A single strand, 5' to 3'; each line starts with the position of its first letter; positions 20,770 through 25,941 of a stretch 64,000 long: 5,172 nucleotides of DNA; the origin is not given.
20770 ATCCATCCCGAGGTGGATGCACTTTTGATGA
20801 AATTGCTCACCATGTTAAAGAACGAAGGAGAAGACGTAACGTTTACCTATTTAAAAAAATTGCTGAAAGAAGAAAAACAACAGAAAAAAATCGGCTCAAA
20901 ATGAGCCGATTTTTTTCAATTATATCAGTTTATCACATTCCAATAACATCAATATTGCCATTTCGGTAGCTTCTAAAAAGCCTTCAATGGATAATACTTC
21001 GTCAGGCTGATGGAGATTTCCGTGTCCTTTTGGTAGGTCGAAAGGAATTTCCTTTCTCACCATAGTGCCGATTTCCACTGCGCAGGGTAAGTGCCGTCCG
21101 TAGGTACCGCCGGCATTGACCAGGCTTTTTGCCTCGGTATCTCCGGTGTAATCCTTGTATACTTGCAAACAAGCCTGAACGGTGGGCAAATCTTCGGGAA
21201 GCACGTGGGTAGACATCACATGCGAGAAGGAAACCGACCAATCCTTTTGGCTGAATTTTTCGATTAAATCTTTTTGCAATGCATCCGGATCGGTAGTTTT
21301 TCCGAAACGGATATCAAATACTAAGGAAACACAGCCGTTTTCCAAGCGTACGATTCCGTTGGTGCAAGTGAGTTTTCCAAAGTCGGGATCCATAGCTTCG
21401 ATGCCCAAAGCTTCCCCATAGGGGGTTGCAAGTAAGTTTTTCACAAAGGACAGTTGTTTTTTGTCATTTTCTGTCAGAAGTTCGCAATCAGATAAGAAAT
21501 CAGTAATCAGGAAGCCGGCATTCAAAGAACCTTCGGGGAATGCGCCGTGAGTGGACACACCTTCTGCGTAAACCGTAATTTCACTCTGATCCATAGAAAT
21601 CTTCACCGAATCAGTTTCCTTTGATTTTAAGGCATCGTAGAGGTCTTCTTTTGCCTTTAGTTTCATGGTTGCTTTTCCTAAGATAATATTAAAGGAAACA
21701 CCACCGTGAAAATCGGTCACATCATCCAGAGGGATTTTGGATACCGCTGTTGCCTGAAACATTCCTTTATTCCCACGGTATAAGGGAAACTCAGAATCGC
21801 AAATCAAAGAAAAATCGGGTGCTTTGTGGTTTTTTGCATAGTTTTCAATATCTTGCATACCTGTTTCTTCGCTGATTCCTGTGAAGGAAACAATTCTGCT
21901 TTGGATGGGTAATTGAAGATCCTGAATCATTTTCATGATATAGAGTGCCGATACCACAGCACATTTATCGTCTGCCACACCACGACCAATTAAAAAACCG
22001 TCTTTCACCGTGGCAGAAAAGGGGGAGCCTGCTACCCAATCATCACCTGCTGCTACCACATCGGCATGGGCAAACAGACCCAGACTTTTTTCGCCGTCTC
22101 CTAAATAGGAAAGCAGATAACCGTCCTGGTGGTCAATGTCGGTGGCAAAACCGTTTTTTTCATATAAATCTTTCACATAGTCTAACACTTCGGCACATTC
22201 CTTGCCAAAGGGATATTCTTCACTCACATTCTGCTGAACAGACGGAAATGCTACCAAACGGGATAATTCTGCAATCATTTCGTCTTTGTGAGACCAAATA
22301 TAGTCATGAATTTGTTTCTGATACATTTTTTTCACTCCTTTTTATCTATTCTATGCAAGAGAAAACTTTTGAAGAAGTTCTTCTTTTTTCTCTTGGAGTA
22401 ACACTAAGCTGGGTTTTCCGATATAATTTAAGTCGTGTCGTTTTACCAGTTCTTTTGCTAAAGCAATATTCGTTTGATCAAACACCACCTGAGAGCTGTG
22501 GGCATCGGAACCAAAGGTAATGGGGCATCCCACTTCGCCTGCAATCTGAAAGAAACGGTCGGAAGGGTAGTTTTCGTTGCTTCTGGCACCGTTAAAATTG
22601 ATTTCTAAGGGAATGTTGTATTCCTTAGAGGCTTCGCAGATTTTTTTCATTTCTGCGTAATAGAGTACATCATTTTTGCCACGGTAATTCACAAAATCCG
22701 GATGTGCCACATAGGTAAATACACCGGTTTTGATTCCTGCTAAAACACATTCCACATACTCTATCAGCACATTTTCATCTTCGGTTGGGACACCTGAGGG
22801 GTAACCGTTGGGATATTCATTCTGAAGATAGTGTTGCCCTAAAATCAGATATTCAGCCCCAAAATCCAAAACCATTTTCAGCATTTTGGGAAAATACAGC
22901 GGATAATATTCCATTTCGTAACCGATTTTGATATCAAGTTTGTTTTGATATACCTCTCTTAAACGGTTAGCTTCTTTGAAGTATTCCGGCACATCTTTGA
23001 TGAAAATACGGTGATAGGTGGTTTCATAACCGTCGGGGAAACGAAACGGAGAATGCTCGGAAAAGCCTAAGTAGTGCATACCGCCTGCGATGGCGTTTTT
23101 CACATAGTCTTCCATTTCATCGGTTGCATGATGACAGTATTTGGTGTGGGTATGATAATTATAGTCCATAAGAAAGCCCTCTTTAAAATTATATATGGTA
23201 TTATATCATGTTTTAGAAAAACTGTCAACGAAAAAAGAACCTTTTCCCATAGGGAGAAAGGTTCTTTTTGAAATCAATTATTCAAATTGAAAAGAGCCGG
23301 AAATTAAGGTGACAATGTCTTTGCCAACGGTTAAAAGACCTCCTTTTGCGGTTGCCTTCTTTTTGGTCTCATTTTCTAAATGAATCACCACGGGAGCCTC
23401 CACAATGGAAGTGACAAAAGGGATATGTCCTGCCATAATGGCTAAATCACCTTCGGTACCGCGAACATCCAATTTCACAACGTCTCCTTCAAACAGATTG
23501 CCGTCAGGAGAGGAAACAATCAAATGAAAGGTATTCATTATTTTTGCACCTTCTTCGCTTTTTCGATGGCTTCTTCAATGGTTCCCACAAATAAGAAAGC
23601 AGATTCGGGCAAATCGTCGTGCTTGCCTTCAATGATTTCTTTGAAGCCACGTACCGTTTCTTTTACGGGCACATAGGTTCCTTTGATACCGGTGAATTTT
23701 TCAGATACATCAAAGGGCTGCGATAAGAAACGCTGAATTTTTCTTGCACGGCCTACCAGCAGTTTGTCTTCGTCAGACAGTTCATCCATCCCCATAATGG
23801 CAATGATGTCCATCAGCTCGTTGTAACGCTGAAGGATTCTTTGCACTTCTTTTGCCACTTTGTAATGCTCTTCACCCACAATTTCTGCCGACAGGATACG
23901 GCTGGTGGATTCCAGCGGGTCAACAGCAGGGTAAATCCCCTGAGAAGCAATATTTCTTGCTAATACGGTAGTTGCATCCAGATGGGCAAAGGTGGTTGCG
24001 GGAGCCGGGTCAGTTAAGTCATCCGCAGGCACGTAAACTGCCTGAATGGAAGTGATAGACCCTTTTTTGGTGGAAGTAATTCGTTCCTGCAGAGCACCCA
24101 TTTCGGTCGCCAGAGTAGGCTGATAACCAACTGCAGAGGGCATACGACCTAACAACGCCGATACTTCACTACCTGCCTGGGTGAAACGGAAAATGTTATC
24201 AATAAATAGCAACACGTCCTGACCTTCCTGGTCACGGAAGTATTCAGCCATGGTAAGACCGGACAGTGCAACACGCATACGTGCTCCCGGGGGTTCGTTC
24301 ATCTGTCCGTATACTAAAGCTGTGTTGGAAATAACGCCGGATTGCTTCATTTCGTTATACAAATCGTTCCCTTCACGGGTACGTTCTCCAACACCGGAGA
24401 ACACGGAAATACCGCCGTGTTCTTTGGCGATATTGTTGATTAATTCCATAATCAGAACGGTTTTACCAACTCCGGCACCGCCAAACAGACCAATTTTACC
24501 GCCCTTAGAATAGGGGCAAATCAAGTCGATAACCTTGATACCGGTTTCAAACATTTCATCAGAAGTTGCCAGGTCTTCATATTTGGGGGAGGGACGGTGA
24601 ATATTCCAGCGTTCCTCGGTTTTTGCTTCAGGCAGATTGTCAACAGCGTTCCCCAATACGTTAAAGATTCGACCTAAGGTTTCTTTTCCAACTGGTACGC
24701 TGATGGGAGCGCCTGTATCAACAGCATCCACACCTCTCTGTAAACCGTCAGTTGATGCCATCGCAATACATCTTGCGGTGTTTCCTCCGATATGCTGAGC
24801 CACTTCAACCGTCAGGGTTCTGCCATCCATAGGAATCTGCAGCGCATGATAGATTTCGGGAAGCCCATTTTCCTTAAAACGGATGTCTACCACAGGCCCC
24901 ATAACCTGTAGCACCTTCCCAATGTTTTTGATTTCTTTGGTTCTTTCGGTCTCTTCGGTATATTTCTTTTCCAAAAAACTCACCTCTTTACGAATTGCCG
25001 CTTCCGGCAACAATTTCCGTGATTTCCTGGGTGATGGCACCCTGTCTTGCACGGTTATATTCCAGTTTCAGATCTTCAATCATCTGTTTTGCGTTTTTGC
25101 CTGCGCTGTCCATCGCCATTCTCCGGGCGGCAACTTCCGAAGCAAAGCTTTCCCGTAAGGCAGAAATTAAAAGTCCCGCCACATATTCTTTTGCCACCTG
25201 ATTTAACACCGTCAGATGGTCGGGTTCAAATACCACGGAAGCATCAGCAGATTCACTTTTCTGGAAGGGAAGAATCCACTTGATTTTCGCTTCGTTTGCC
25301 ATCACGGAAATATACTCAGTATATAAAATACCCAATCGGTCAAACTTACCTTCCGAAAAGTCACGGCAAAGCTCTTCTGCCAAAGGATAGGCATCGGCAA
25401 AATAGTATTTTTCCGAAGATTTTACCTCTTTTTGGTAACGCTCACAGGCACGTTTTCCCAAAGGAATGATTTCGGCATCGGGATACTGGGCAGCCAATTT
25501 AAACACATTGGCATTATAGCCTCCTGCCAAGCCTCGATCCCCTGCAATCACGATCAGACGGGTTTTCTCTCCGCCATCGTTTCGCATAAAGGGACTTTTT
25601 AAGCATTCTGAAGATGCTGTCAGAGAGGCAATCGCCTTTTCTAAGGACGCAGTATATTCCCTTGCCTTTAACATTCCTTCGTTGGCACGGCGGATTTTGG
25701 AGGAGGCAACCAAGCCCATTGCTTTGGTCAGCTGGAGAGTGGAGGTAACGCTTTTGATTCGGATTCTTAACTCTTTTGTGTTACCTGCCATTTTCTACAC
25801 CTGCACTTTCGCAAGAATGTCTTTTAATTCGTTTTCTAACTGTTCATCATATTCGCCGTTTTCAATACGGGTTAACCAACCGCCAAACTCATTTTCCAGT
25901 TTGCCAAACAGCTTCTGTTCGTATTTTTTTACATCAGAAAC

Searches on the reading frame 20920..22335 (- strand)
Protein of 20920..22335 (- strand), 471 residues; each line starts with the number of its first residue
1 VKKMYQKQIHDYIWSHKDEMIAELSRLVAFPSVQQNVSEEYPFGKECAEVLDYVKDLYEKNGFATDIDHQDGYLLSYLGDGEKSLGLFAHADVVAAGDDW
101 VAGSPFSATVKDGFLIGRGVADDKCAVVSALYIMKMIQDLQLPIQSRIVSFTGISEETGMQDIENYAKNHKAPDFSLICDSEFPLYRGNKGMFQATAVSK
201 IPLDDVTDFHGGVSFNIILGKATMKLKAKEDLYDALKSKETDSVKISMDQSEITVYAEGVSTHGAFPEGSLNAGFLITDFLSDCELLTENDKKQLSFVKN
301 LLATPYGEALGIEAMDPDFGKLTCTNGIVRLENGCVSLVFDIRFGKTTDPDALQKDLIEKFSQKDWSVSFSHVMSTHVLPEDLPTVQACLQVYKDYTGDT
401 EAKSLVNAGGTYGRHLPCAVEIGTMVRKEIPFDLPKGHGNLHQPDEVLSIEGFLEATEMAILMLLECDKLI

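Call 25: search_protein_families(library=pfam, proteins=[window:20920-22335:-], max_evalue=0.001)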
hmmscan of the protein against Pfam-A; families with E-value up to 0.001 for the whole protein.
window:20920-22335:- (471 aa): 2 families
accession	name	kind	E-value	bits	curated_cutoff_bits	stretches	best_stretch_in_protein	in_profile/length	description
PF01546.33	Peptidase_M20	-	1.3e-15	58.3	24.6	1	87-462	2-202/206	Peptidase family M20/M25/M40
PF07687.19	M20_dimer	-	0.00025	21.4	21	0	254-363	10-101/107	Peptidase dimerisation domain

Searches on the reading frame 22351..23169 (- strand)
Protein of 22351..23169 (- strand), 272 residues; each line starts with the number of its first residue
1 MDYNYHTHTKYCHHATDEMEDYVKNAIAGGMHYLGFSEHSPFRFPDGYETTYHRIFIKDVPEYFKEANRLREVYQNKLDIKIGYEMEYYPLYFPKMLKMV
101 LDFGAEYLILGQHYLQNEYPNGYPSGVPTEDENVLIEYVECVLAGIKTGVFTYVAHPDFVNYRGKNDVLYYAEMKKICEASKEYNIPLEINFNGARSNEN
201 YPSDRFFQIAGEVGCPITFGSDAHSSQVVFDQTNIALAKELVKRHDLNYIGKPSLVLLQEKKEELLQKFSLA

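Call 25: search_protein_families(library=pfam, proteins=[window:22351-23169:-], max_evalue=0.001)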
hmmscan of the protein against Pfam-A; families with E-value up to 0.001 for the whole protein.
window:22351-23169:- (272 aa): 1 family
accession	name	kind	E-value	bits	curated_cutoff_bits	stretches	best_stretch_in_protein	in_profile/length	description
PF02811.25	PHP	-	2.4e-19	70.7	26.4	1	5-191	2-162/164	PHP domain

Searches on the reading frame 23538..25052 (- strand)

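Call 25: search_protein_families(library=pfam, proteins=[window:23538-25052:-], max_evalue=0.001)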
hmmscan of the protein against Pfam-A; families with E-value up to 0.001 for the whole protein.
window:23538-25052:- (504 aa): 3 families
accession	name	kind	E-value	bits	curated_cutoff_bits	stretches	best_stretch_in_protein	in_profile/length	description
PF00006.31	ATP-synt_ab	-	2.5e-75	253.2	29.5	1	171-384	1-213/213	ATP synthase alpha/beta family, nucleotide-binding domain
PF22919.1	ATP-synt_VA_C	-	9.1e-18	64.6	24.7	1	389-476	5-95/101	C-terminal domain of V and A type ATP synthase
PF02874.29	ATP-synt_ab_N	-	1.1e-16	61.5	20.9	1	47-114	1-69/69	ATP synthase alpha/beta family, beta-barrel domain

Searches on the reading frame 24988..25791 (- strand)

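Call 25: search_protein_families(library=pfam, proteins=[window:24988-25791:-], max_evalue=0.001)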
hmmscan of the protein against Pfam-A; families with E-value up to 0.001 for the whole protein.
window:24988-25791:- (267 aa): 1 family
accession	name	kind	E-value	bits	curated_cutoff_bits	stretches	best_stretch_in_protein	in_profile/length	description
PF00231.24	ATP-synt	-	1.9e-76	258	39.9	1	4-264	1-282/285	ATP synthase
